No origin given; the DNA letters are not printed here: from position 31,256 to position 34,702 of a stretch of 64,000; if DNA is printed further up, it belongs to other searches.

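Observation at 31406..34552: Wzy_C (O-antigen ligase/polymerase) fused to an ArnT/PMT-like GT39 domain in one 1048-aa membrane protein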

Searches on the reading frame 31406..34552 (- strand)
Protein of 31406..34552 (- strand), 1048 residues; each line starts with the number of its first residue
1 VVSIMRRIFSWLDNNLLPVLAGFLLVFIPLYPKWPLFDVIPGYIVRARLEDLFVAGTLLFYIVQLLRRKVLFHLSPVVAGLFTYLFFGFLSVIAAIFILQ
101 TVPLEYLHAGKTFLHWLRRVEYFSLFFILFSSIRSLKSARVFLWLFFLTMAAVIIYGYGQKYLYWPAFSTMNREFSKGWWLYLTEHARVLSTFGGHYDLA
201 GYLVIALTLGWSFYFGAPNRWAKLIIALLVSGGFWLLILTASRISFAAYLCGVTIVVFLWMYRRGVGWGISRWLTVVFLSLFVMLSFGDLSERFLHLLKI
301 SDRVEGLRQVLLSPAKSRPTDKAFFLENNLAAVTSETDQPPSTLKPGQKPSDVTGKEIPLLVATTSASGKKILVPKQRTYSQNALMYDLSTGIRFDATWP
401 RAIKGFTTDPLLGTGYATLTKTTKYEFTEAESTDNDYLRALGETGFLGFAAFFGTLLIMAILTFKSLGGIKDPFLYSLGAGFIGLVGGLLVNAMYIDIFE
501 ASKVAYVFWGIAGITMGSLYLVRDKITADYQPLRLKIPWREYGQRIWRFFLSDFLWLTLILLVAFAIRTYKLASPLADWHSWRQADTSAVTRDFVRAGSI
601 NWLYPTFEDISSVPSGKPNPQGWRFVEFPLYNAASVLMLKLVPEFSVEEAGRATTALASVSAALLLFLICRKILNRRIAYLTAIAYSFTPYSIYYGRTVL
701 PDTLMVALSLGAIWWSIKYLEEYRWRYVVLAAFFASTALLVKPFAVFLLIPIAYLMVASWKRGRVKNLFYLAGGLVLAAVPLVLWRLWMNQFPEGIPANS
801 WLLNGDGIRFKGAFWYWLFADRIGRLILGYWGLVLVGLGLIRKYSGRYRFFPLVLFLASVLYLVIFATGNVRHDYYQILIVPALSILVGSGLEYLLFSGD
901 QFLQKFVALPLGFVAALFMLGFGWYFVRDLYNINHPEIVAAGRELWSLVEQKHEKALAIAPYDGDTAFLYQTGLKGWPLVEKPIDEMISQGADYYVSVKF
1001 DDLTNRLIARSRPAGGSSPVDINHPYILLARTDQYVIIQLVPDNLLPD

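Call 3: search_protein_families(library=pfam, proteins=[window:31406-34552:-], max_evalue=1)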
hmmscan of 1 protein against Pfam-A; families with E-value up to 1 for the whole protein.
window:31406-34552:- (1048 aa): 2 families
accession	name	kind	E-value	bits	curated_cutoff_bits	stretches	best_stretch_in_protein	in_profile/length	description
PF13231.12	PMT_2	-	2.6e-18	67.2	26.1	1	637-785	12-160/160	Dolichyl-phosphate-mannose-protein mannosyltransferase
PF04932.20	Wzy_C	-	7.1e-11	42.6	31.7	1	233-453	6-149/149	O-Antigen ligase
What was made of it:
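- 31760..32899 (-): C-module membrane domain, residues 552-931: an ArnT/PMT-like GT-C_A fold. Pfam PMT_2 in call 3.
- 32198..32644 (-): Pfam PMT_2 match (residues 637-785). Call 3.
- On Pfam Wzy_C (PF04932) / GT-C_B fold, CAZy clan GT-C1: 42.6 bits against a cut-off of 31.7, residues 233-453 (call 3).
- On Pfam PMT_2 (PF13231) / GT-C_A fold: 67.2 bits against 26.1 (call 3).
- On GT39 protein O-mannosyltransferase (PMT, PF02366): PF02366 is not reported for this protein at E<=1 (call 3).
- Closest known: ArnT. Different: The PMT model (PF02366) does not hit this protein at E<=1, and no Pfam family other than Wzy_C and PMT_2 (so no MIR domain) was reported at that threshold (call 3).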

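Call 4: search_protein_families(library=ncbifam, proteins=[window:31406-34552:-], max_evalue=1)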
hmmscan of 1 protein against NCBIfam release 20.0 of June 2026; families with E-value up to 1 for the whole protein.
window:31406-34552:- (1048 aa): 3 families
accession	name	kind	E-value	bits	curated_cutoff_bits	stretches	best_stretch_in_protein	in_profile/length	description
TIGR03663.1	TIGR03663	subfamily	5e-08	32.4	126.25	1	649-764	71-187/435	flippase activity-associated protein Agl23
NF000113.1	16S_rRNA_Rmt_F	exception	0.085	12.3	500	1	627-706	170-242/259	RmtF family 16S rRNA (guanine(1405)-N(7))-methyltransferase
TIGR03775.1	RPE3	domain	0.24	11.2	30.25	1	370-386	19-35/43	palindromic element RPE3 domain-containing protein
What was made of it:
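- Tried and rejected: NCBIfam gave no specific name for the protein, only a weak Agl23 hit far below cut-off (call 4).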

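Call 6: find_homologous_proteins(query=window:31406-34552:-)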
Query window:31406-34552:- (1048 aa): 939 proteins with E <= 0.001 among 8000 candidates; the best 120 are listed.
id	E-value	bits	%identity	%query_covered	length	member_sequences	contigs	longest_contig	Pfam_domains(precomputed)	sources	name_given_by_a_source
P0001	0.0e+0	2352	100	100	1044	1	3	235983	PF13231.13,PF04932.21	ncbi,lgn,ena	-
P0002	0.0e+0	1498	63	100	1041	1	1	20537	PF13231.13,PF04932.21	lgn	-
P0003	0.0e+0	1496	64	100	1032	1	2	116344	PF13231.13,PF04932.21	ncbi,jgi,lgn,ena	-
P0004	0.0e+0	1490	63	100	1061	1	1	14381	PF13231.13,PF04932.21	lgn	-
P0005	0.0e+0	1489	64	99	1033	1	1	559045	PF13231.13,PF04932.21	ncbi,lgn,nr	ncbi:glycosyltransferase family 39 protein [Patescibacteria group bacterium]|nr:glycosyltransferase 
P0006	0.0e+0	1484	61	100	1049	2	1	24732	PF13231.13,PF04932.21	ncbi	-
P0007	0.0e+0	1481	62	100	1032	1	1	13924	PF13231.13,PF04932.21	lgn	-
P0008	0.0e+0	1472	63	100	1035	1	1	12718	PF13231.13,PF04932.21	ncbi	-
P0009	0.0e+0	1472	63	100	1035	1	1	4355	PF13231.13,PF04932.21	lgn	-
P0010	0.0e+0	1467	64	100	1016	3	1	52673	PF13231.13,PF04932.21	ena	-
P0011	0.0e+0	1460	61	100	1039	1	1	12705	PF13231.13,PF04932.21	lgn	-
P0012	0.0e+0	1457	61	100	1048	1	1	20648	PF13231.13,PF04932.21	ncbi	-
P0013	0.0e+0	1455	62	100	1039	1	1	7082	PF13231.13,PF04932.21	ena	-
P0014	0.0e+0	1451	63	100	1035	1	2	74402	PF13231.13,PF04932.21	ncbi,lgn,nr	ncbi:MAG: glycosyltransferase family 39 protein [Patescibacteria group bacterium]|nr:glycosyltransfe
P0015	0.0e+0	1451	61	100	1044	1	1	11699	PF13231.13,PF04932.21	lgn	-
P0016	0.0e+0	1438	61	100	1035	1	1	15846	PF13231.13,PF04932.21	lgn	-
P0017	0.0e+0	1433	62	100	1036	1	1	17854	PF13231.13,PF04932.21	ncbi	-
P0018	0.0e+0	1430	64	100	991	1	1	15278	PF13231.13,PF04932.21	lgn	-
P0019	0.0e+0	1423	60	100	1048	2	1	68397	PF02366.25,PF13231.13,PF04932.21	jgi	-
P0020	0.0e+0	1418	60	100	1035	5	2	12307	PF13231.13,PF04932.21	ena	-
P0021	0.0e+0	1418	61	100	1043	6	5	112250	PF13231.13,PF04932.21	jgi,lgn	jgi:hypothetical protein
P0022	0.0e+0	1417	60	100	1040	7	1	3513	PF13231.13,PF04932.21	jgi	jgi:hypothetical protein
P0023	0.0e+0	1416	60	100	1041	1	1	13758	PF13231.13,PF04932.21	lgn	-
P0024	0.0e+0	1416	60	100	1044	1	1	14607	PF13231.13,PF04932.21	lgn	-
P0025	0.0e+0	1411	61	100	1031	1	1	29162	PF13231.13,PF04932.21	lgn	-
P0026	0.0e+0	1408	60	100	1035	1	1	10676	PF13231.13,PF04932.21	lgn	-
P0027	0.0e+0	1406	62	100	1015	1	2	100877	PF13231.13,PF04932.21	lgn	-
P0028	0.0e+0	1406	60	100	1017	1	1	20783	PF13231.13,PF04932.21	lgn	-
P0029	0.0e+0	1405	60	100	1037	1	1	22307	PF13231.13,PF04932.21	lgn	-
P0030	0.0e+0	1402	60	100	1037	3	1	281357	PF13231.13,PF04932.21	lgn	-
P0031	0.0e+0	1394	60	100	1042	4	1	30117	PF02366.25,PF13231.13,PF04932.21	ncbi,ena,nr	ncbi:MAG: Dolichyl-phosphate-mannose-protein mannosyltransferase [Microgenomates group bacterium GW2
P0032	0.0e+0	1392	60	100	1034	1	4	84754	PF02366.25,PF13231.13,PF04932.21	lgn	-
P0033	0.0e+0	1384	61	99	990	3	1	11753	PF13231.13,PF04932.21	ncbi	-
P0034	0.0e+0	1384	60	100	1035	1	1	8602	PF13231.13,PF04932.21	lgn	-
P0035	0.0e+0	1380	59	100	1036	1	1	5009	PF13231.13,PF04932.21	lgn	-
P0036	0.0e+0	1378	60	100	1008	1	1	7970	PF04932.21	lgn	-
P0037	0.0e+0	1372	60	100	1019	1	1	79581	PF13231.13,PF04932.21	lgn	-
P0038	0.0e+0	1361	58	99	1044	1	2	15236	PF13231.13,PF04932.21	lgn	-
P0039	0.0e+0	1357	58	100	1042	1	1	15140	PF13231.13,PF04932.21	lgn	-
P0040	0.0e+0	1338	57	100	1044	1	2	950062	PF13231.13,PF04932.21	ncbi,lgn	-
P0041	0.0e+0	1334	57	99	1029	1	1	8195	PF13231.13,PF04932.21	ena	-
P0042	0.0e+0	1331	57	99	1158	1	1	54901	PF13231.13,PF04932.21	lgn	-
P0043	0.0e+0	1307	56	100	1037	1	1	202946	PF13231.13,PF04932.21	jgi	-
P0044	0.0e+0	1300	55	100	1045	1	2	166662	PF02366.25,PF13231.13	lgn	-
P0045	0.0e+0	1295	57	96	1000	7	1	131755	PF13231.13,PF04932.21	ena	-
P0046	0.0e+0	1292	60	97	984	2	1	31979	PF13231.13,PF04932.21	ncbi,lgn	-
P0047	0.0e+0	1285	57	100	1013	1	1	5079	PF13231.13,PF04932.21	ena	-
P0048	0.0e+0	1282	57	99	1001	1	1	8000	PF13231.13,PF04932.21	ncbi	-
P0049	0.0e+0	1269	58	98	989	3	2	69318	PF13231.13,PF04932.21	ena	-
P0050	0.0e+0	1259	56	99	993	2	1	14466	PF04932.21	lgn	-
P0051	0.0e+0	1248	54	100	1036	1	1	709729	PF13231.13,PF04932.21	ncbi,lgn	-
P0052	0.0e+0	1236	54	100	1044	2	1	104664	PF02366.25,PF09913.16,PF13231.13,PF04932.21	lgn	-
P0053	0.0e+0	1218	63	81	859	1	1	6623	PF13231.13,PF04932.21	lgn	-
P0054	0.0e+0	1210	53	100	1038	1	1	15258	PF02366.25,PF13231.13,PF04932.21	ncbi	-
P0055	0.0e+0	1202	53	100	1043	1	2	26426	PF13231.13,PF04932.21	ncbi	-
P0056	0.0e+0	1190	51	100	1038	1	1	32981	PF02366.25,PF13231.13,PF04932.21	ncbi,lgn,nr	ncbi:glycosyltransferase family 39 protein [Candidatus Gottesmanbacteria bacterium]|nr:glycosyltrans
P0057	0.0e+0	1189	53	100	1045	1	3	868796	PF13231.13,PF04932.21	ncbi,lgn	-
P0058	0.0e+0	1187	52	100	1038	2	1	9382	PF13231.13,PF04932.21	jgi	-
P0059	0.0e+0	1187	53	99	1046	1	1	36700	PF02366.25,PF13231.13,PF04932.21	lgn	-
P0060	0.0e+0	1185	53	99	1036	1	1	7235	PF02366.25,PF13231.13,PF04932.21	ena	-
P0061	0.0e+0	1168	51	99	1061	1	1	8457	PF02366.25,PF13231.13,PF04932.21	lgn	-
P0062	0.0e+0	1166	51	100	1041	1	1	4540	PF13231.13,PF04932.21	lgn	-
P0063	0.0e+0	1161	53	98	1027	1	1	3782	PF02366.25,PF13231.13,PF04932.21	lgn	-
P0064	0.0e+0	1157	52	100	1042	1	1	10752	PF13231.13,PF04932.21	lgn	-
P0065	0.0e+0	1150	52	100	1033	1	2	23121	PF13231.13,PF04932.21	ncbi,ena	-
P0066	0.0e+0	1147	51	100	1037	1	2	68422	PF13231.13,PF04932.21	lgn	-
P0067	0.0e+0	1134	51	100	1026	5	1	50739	PF13231.13,PF04932.21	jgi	-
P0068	0.0e+0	1132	51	100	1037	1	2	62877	PF02366.25,PF13231.13,PF04932.21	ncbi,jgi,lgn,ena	-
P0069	0.0e+0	1128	52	100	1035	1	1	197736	PF13231.13,PF04932.21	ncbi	-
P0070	0.0e+0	1126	51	100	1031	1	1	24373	PF13231.13,PF04932.21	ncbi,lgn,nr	ncbi:glycosyltransferase family 39 protein [Candidatus Gottesmanbacteria bacterium]|nr:glycosyltrans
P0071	0.0e+0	1124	51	100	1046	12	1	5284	PF04932.21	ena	-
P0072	0.0e+0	1124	52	99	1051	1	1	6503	PF13231.13,PF04932.21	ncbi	-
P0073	0.0e+0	1120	51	96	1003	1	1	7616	PF02366.25,PF13231.13,PF04932.21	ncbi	-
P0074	0.0e+0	1119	51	100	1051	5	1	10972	PF13231.13,PF04932.21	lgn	-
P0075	0.0e+0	1119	52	100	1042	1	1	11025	PF13231.13,PF04932.21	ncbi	-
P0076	0.0e+0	1116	51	100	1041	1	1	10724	PF04932.21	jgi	jgi:hypothetical protein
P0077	0.0e+0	1116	51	100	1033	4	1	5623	PF13231.13,PF04932.21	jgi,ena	-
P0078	0.0e+0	1116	51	100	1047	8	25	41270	PF13231.13,PF04932.21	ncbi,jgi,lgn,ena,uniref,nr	ncbi:hypothetical protein COV53_00350 [Candidatus Gottesmanbacteria bacterium CG11_big_fil_rev_8_21_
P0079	0.0e+0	1115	51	100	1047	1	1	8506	PF04932.21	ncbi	-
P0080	0.0e+0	1112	50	100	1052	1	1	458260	PF04932.21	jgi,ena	-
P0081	0.0e+0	1110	49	100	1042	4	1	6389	PF02366.25,PF13231.13,PF04932.21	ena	-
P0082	0.0e+0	1110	50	100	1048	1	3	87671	PF04932.21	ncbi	-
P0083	0.0e+0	1108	52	99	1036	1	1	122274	PF13231.13,PF04932.21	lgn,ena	-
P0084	0.0e+0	1107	50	100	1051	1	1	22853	PF04932.21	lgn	-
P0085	0.0e+0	1106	51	100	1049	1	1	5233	PF04932.21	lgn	-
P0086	0.0e+0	1105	50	100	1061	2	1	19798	PF04932.21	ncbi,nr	ncbi:O-antigen ligase family protein [Candidatus Gottesmanbacteria bacterium]|nr:O-antigen ligase fa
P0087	0.0e+0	1104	51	100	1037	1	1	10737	PF13231.13,PF04932.21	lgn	-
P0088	0.0e+0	1103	50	100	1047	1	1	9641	PF13231.13,PF04932.21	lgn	-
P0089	0.0e+0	1103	50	100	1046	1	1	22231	PF04932.21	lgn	-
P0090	0.0e+0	1102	49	100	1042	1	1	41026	PF04932.21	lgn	-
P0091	0.0e+0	1102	51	100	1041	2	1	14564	PF02366.25,PF13231.13,PF04932.21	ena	-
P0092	0.0e+0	1100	51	100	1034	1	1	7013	PF13231.13,PF04932.21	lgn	-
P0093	0.0e+0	1100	51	100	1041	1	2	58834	PF13231.13,PF04932.21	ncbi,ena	ncbi:MAG: glycosyltransferase family 39 protein [Patescibacteria group bacterium]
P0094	0.0e+0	1100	50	100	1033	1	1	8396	PF02366.25,PF13231.13,PF04932.21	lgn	-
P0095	0.0e+0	1099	52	98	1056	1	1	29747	PF13231.13,PF04932.21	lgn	-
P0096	0.0e+0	1098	51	100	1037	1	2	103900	PF13231.13,PF04932.21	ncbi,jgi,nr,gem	ncbi:hypothetical protein C4564_00855 [Candidatus Microgenomates bacterium]|nr:MAG: hypothetical pro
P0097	0.0e+0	1097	50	100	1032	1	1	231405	PF13231.13,PF04932.21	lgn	-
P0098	0.0e+0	1097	50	100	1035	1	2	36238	PF13231.13,PF04932.21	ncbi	-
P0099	0.0e+0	1097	51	100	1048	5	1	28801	PF13231.13,PF04932.21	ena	-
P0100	0.0e+0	1097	50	100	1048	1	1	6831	PF04932.21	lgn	-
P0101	0.0e+0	1096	50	100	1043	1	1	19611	PF13231.13,PF04932.21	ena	-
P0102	0.0e+0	1096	49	99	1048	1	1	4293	PF13231.13,PF04932.21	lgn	-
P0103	0.0e+0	1095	51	100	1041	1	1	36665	PF13231.13,PF04932.21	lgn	-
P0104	0.0e+0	1095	50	100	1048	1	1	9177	PF13231.13,PF04932.21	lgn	-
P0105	0.0e+0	1094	51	100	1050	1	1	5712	PF02366.25,PF13231.13,PF04932.21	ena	-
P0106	0.0e+0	1094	50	100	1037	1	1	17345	PF04932.21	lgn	-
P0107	0.0e+0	1093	51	100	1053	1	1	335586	PF13231.13,PF04932.21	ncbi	-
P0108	0.0e+0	1092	51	100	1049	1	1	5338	PF04932.21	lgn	-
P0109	0.0e+0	1092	50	99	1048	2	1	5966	PF04932.21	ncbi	-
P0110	0.0e+0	1091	50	100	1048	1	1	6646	PF04932.21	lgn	-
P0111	0.0e+0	1091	49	100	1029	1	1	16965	PF13231.13,PF04932.21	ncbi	-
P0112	0.0e+0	1091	50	100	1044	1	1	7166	PF02366.25,PF04932.21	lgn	-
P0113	0.0e+0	1090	52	100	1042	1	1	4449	PF02366.25,PF13231.13,PF04932.21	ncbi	-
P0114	0.0e+0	1090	50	100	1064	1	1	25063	PF02366.25,PF13231.13,PF04932.21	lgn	-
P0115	0.0e+0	1090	51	100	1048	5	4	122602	PF13231.13,PF04932.21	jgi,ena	jgi:hypothetical protein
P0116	0.0e+0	1089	51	100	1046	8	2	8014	PF13231.13,PF04932.21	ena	-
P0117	0.0e+0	1089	50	100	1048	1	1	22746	PF13231.13,PF04932.21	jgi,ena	-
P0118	0.0e+0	1088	50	100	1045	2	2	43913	PF04932.21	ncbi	-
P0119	0.0e+0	1088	51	100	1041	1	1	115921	PF02366.25,PF13231.13,PF04932.21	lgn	-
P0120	0.0e+0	1087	51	100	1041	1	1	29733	PF13231.13,PF04932.21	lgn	-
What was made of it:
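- On GT39 protein O-mannosyltransferase (PMT, PF02366): It appears only as a precomputed hit in some homologues (call 6).
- The best 120 clusters, 49-100% identical, are nearly all about 1000-1060 aa and most carry both domains (call 6).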
